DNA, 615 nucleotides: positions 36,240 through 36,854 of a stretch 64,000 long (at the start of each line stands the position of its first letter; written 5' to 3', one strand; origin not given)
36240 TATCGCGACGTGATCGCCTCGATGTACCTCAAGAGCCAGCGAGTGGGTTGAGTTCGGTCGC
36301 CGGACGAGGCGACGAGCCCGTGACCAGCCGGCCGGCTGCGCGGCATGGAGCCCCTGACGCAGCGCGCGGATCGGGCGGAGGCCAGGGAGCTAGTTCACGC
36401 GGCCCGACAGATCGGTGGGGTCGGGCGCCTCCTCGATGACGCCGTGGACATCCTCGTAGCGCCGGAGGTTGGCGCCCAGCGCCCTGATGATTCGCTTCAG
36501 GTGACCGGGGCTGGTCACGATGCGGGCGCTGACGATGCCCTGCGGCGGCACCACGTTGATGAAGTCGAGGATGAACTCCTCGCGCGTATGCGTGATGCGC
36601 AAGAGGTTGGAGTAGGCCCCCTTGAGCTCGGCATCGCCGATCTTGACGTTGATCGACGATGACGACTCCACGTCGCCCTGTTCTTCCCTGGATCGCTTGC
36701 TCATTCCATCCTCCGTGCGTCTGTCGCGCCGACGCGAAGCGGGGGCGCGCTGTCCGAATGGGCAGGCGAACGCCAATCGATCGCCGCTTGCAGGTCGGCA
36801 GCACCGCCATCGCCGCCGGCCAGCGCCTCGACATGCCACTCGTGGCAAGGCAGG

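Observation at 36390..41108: Accessory glycan-export operon after rng: kinase/GH fusion, Wzm, Wzt with glycan-binding domain, DUF3467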

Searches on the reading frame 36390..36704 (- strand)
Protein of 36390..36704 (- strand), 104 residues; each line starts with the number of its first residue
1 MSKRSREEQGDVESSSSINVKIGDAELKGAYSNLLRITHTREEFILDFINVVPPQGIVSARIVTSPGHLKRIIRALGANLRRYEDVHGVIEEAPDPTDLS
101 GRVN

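Call 7: search_protein_families(library=pfam, proteins=[window:36390-36704:-], max_evalue=0.1)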
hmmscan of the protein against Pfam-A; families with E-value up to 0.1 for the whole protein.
window:36390-36704:- (104 aa): 1 family
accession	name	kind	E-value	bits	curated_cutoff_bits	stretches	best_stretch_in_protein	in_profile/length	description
PF11950.13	DUF3467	-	3.2e-18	66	25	1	6-91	6-91/92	Protein of unknown function (DUF3467)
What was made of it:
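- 36390..36704 (-): DUF3467 gene (104 aa). Small soluble ββββα protein overlapping the wzt stop (ATGA). PF11950, E 3e-18 (call 7).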

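Call 8: search_protein_families(library=ncbifam, proteins=[window:36390-36704:-], max_evalue=0.1)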
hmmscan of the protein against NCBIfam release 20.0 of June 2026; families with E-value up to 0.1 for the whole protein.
window:36390-36704:- (104 aa): 0 families

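Call 21: search_solved_structures(query=window:36390-36704:-, max_evalue=1)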
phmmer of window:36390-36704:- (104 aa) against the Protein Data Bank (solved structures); distinct sequences matched with E-value up to 1: 7.
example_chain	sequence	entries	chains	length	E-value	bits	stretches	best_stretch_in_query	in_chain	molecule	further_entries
4az7_A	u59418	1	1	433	0.11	15.8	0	31-76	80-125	BETA-N-ACETYLHEXOSAMINIDASE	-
4azb_A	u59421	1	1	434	0.11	15.8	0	31-76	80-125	BETA-N-ACETYLHEXOSAMINIDASE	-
2yl6_A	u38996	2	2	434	0.11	15.8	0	31-76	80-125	BETA-N-ACETYLHEXOSAMINIDASE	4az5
4az6_A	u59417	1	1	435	0.11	15.8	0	31-76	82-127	BETA-N-ACETYLHEXOSAMINIDASE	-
2yl8_A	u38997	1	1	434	0.12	15.8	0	31-76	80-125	BETA-N-ACETYLHEXOSAMINIDASE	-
2yll_A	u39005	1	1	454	0.13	15.6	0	31-76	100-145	BETA-N-ACETYLHEXOSAMINIDASE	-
3rpm_A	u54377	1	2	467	0.26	14.6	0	31-76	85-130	Beta-N-acetyl-hexosaminidase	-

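Call 29: find_homologous_proteins(query=window:36390-36704:-)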
Query window:36390-36704:- (104 aa): 1063 proteins with E <= 0.001 among 1064 candidates; the best 120 are listed.
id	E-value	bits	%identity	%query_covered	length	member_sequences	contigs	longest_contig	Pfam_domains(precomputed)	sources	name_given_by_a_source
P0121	6.1e-55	201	91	100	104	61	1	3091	PF11950.14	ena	-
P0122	4.0e-53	195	91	100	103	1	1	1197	PF11950.14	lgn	-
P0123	1.5e-52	193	89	100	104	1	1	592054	PF11950.14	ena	-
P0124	1.3e-50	187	88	100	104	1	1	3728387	PF11950.14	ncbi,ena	-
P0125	2.5e-50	186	86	100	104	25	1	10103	PF11950.14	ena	-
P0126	3.5e-50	186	87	100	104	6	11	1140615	PF11950.14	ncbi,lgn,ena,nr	ncbi:MAG: DUF3467 domain-containing protein [Holophagales bacterium]|nr:DUF3467 domain-containing pr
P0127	5.3e-50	185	86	100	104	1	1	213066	PF11950.14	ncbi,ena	-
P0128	3.3e-49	183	85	100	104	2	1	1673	PF11950.14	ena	-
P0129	3.3e-49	183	85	100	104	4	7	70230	PF11950.14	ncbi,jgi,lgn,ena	-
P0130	8.0e-48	178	85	100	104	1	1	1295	PF11950.14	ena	-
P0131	1.9e-47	177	85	100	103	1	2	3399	PF11950.14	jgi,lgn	-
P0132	2.1e-47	177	85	100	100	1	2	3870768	PF11950.14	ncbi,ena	-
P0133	2.2e-39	151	81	83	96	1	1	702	PF11950.14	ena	-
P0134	3.4e-38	147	79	82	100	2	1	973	PF11950.14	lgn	-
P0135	3.4e-38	147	82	81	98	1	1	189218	PF11950.14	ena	-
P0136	3.4e-38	147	80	86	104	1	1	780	PF11950.14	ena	-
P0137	4.2e-38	147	85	83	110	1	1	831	PF11950.14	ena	-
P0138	1.0e-37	146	76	88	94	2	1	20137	PF11950.14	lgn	-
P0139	2.4e-37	145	72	96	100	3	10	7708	PF11950.14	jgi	jgi:hypothetical protein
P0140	3.1e-37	144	74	86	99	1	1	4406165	PF11950.14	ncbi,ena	-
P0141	3.4e-37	144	80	82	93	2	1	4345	PF11950.14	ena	-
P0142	4.0e-37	144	82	79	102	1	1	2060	PF11950.14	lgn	-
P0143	4.3e-37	144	73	86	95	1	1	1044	PF11950.14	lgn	-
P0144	6.3e-37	143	69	94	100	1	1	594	PF11950.14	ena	-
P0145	6.7e-37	143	77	81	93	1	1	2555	PF11950.14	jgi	jgi:hypothetical protein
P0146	7.6e-37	143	75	82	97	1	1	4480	PF11950.14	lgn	-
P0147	8.6e-37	143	73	88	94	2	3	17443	PF11950.14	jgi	jgi:uncharacterized protein DUF3467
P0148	9.5e-37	143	75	82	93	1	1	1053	PF11950.14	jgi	jgi:hypothetical protein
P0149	1.5e-36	142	80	81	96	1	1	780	PF11950.14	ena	-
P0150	1.6e-36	142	74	89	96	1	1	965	PF11950.14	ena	-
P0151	1.6e-36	142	80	81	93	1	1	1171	PF11950.14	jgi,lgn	jgi:hypothetical protein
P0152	1.6e-36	142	75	81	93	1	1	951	PF11950.14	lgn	-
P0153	1.7e-36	142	78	78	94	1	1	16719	PF11950.14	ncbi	-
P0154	1.8e-36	142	80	81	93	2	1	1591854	PF11950.14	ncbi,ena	-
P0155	1.8e-36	142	77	84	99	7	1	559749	PF11950.14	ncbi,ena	-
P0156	2.2e-36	142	79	81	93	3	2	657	PF11950.14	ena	-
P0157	2.3e-36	141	72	94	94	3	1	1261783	PF11950.14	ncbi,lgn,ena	-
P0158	2.4e-36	141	82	79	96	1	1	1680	PF11950.14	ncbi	-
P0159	2.4e-36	141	70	93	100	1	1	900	PF11950.14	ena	-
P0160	2.5e-36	141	67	100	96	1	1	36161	PF11950.14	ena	-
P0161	2.6e-36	141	80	81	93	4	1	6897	PF11950.14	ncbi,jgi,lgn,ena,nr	ncbi:MAG TPA: DUF3467 domain-containing protein [Thermoanaerobaculia bacterium]|jgi:hypothetical pro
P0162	2.7e-36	141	76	82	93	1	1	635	PF11950.14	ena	-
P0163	2.8e-36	141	72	86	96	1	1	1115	PF11950.14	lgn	-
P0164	3.4e-36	141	80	79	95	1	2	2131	PF11950.14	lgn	-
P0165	3.6e-36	141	79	84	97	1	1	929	PF11950.14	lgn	-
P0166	3.7e-36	141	80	81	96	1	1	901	PF11950.14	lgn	-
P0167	4.7e-36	140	80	78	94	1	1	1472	PF11950.14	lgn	-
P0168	4.8e-36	140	78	82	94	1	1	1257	PF11950.14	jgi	-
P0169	4.9e-36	140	79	81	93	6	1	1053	PF11950.14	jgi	jgi:hypothetical protein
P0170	4.9e-36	140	77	83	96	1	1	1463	PF11950.14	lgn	-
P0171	5.3e-36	140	80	78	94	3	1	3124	PF11950.14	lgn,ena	-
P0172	5.5e-36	140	76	84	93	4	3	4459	PF11950.14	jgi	jgi:hypothetical protein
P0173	5.7e-36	140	78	80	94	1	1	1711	PF11950.14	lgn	-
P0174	5.8e-36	140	75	82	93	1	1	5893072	PF11950.14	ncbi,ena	-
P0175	6.2e-36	140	74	83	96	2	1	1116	PF11950.14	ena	-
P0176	7.0e-36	140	80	76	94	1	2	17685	PF11950.14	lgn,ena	-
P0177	7.5e-36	140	77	81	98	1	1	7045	PF11950.14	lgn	-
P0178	7.8e-36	140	65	100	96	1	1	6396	PF11950.14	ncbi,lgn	-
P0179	7.9e-36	140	71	89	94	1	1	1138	PF11950.14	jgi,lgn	jgi:hypothetical protein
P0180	8.0e-36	140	80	81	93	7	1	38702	PF11950.14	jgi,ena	-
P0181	8.6e-36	140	73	88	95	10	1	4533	PF11950.14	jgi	jgi:Protein of unknown function (DUF3467)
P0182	8.6e-36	140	72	86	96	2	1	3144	PF11950.14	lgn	-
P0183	8.8e-36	140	78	80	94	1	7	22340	PF11950.14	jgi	jgi:hypothetical protein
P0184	9.4e-36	140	77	81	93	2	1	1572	PF11950.14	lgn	-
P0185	1.1e-35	139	77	81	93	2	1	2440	PF11950.14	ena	-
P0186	1.1e-35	139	74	88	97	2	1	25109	PF11950.14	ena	-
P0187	1.1e-35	139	75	82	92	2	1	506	PF11950.14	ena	-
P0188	1.1e-35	139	75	84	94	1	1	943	PF11950.14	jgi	jgi:hypothetical protein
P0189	1.1e-35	139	75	82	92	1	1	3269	PF11950.14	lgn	-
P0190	1.1e-35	139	72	83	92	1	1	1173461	PF11950.14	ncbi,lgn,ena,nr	ncbi:MAG: DUF3467 domain-containing protein [Deltaproteobacteria bacterium]|nr:DUF3467 domain-contai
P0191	1.2e-35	139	77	84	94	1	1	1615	PF11950.14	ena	-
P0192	1.2e-35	139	74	86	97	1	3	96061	PF11950.14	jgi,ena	jgi:Protein of unknown function (DUF3467)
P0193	1.2e-35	139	81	76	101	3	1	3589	PF11950.14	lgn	-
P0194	1.2e-35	139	78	80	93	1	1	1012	PF11950.14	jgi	jgi:hypothetical protein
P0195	1.2e-35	139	73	86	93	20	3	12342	PF11950.14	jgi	jgi:hypothetical protein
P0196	1.2e-35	139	76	84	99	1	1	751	PF11950.14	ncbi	-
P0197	1.3e-35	139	78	79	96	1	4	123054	PF11950.14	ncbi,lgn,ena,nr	ncbi:MAG: DUF3467 domain-containing protein [Acidobacteria bacterium]|nr:MAG: DUF3467 domain-contain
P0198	1.3e-35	139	78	80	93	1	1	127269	PF11950.14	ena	-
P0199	1.3e-35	139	76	82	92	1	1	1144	PF11950.14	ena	-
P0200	1.3e-35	139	74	88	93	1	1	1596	PF11950.14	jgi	-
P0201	1.3e-35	139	75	84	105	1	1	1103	PF11950.14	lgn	-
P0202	1.4e-35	139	79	81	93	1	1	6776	PF11950.14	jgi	jgi:hypothetical protein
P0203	1.4e-35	139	80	81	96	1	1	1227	PF11950.14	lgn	-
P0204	1.4e-35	139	73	86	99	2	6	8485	PF11950.14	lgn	-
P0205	1.5e-35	139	78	82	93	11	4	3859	PF11950.14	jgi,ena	-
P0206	1.5e-35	139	78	78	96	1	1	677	PF11950.14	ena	-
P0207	1.5e-35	139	78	80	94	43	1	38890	PF11950.14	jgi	jgi:hypothetical protein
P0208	1.6e-35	139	81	78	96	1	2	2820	PF11950.14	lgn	-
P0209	1.7e-35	139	69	88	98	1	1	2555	PF11950.14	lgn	-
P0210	1.7e-35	139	81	77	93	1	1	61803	PF11950.14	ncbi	-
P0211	1.7e-35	139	78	80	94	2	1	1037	PF11950.14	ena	-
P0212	1.8e-35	139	80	77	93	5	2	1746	PF11950.14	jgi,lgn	jgi:hypothetical protein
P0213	1.8e-35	139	79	81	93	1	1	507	PF11950.14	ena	-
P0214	1.9e-35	139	79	81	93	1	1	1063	PF11950.14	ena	-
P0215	1.9e-35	139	75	82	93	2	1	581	PF11950.14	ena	-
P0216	2.1e-35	138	79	79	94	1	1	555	PF11950.14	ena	-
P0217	2.1e-35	138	80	76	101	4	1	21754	PF11950.14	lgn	-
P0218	2.1e-35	138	77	81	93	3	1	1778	PF11950.14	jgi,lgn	jgi:hypothetical protein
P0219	2.1e-35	138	79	79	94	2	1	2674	PF11950.14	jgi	jgi:hypothetical protein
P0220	2.2e-35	138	80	76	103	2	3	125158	PF11950.14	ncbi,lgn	ncbi:MAG: DUF3467 domain-containing protein [Acidobacteriota bacterium]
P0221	2.2e-35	138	77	81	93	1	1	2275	PF11950.14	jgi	jgi:hypothetical protein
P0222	2.3e-35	138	72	88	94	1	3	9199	PF11950.14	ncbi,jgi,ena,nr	ncbi:MAG TPA: DUF3467 domain-containing protein [Thermoanaerobaculia bacterium]|jgi:hypothetical pro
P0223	2.4e-35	138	70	84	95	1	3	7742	PF11950.14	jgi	jgi:hypothetical protein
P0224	2.4e-35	138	72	88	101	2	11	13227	PF11950.14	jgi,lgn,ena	jgi:hypothetical protein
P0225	2.5e-35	138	78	80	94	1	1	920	PF11950.14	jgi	jgi:hypothetical protein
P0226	2.5e-35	138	80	77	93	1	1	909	PF11950.14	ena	-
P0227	2.5e-35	138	75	82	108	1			PF11950.14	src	-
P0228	2.6e-35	138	79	81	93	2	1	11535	PF11950.14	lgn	-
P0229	2.7e-35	138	77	81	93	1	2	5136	PF11950.14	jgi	jgi:hypothetical protein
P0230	2.8e-35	138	77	76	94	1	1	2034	PF11950.14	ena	-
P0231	2.8e-35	138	77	81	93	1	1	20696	PF11950.14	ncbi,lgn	-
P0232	2.9e-35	138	76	82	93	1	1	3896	PF11950.14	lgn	-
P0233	2.9e-35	138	75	84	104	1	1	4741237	PF11950.14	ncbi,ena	-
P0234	3.0e-35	138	73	86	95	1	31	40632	PF11950.14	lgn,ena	-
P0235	3.0e-35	138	78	80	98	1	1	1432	PF11950.14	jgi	jgi:hypothetical protein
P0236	3.0e-35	138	73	81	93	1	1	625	PF11950.14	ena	-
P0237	3.2e-35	138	70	83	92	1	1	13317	PF11950.14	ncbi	-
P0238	3.2e-35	138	71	89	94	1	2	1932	PF11950.14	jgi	jgi:hypothetical protein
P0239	3.3e-35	138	74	81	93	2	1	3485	PF11950.14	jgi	-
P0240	3.5e-35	138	77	81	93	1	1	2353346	PF11950.14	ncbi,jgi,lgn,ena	jgi:hypothetical protein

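Call 30: find_encoding_contigs(protein=P0190, flank=8000, max_places=1)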
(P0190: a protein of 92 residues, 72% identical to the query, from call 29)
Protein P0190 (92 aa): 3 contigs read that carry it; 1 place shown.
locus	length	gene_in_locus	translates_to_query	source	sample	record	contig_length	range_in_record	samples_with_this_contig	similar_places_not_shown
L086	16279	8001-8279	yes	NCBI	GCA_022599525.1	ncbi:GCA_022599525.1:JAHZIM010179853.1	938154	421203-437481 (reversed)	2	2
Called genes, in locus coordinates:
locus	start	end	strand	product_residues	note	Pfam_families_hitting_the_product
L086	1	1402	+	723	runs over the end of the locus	PF06293:Kdo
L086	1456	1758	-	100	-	-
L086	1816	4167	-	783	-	PF09586:YfhO (weak)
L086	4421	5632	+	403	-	PF13433:Peripla_BP_5, PF13458:Peripla_BP_6, PF01094:ANF_receptor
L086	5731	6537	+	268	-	PF01061:ABC2_membrane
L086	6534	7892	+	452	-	PF00005:ABC_tran, PF14524:Wzt_C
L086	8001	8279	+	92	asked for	PF11950:DUF3467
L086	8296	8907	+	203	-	-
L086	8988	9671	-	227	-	PF08843:AbiEii (faint)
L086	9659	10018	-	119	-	-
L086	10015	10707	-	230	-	PF01168:Ala_racemase_N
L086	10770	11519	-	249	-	PF24481:CT398_CC, PF02591:Zn_ribbon_9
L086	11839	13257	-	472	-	PF00884:Sulfatase, PF01663:Phosphodiest (faint), PF00884:Sulfatase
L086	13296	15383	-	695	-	-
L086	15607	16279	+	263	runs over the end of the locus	-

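Call 31: find_encoding_contigs(protein=P0174, flank=8000, max_places=1)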
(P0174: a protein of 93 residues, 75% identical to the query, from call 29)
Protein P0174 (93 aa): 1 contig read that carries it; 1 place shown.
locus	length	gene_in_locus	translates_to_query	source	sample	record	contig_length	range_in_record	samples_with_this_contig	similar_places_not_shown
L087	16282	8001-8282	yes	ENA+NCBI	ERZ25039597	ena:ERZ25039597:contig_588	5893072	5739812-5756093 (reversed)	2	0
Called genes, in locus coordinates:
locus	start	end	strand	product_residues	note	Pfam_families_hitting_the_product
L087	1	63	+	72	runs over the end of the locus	-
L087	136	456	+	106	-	PF02604:PhdYeFM_antitox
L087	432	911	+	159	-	-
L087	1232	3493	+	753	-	PF00271:Helicase_C, PF08482:HrpB_C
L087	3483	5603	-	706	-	-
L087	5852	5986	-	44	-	-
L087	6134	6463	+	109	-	-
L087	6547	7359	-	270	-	-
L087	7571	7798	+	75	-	PF14524:Wzt_C (weak)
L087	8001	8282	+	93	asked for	PF11950:DUF3467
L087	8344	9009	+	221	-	PF20094:GWxTD_dom (weak)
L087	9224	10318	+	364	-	-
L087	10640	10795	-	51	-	-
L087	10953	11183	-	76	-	PF09360:zf-CDGSH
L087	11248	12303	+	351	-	PF03706:LPG_synthase_TM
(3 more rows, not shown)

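Call 32: find_encoding_contigs(protein=P0240, flank=8000, max_places=1)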
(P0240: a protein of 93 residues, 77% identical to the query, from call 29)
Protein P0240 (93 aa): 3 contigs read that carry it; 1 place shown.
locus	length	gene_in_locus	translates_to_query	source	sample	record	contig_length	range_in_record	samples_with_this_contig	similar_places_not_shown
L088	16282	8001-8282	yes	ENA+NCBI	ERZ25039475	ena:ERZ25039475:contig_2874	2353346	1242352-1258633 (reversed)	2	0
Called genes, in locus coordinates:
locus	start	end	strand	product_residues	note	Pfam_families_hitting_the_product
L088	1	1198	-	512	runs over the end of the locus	PF01936:NYN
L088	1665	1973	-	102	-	-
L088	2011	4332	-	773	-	-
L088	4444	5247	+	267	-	PF01061:ABC2_membrane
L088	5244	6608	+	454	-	PF00005:ABC_tran, PF14524:Wzt_C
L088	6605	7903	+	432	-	PF13660:DUF4147, PF05161:MOFRL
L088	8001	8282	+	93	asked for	PF11950:DUF3467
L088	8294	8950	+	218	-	PF20094:GWxTD_dom (weak)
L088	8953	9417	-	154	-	-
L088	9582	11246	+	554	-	PF03571:Peptidase_M49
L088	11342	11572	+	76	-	-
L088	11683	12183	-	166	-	PF00254:FKBP_C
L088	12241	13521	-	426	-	PF01979:Amidohydro_1, PF07969:Amidohydro_3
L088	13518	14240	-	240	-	PF08843:AbiEii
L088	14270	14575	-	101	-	-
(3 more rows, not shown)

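Call 45: predict_structure(alignment_id=A2)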
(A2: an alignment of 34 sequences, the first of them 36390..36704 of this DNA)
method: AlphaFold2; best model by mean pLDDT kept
length: 104 residues; sequences in the alignment: 34
mean_pLDDT: 73.0   pTM: 0.54
mean pLDDT of the five models: 73.0, 71.1, 70.2, 66.2, 62.7
residues with pLDDT >= 90: 37; 70-90: 25; 50-70: 20; < 50: 22
segments of 3 or more residues with pLDDT < 50: 1-13, 25-29, 101-104
pLDDT, mean of each block of 10 residues (from residue 1): 39 59 53 79 89 73 93 95 95 68 41
secondary structure, 60 per line:
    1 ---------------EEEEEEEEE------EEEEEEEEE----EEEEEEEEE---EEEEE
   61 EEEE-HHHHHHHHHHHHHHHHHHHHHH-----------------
elements in order: E16-24 E31-39 E44-52 E56-64 H66-87
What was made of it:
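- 36390..36704 (-): AF2 model (call 45).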
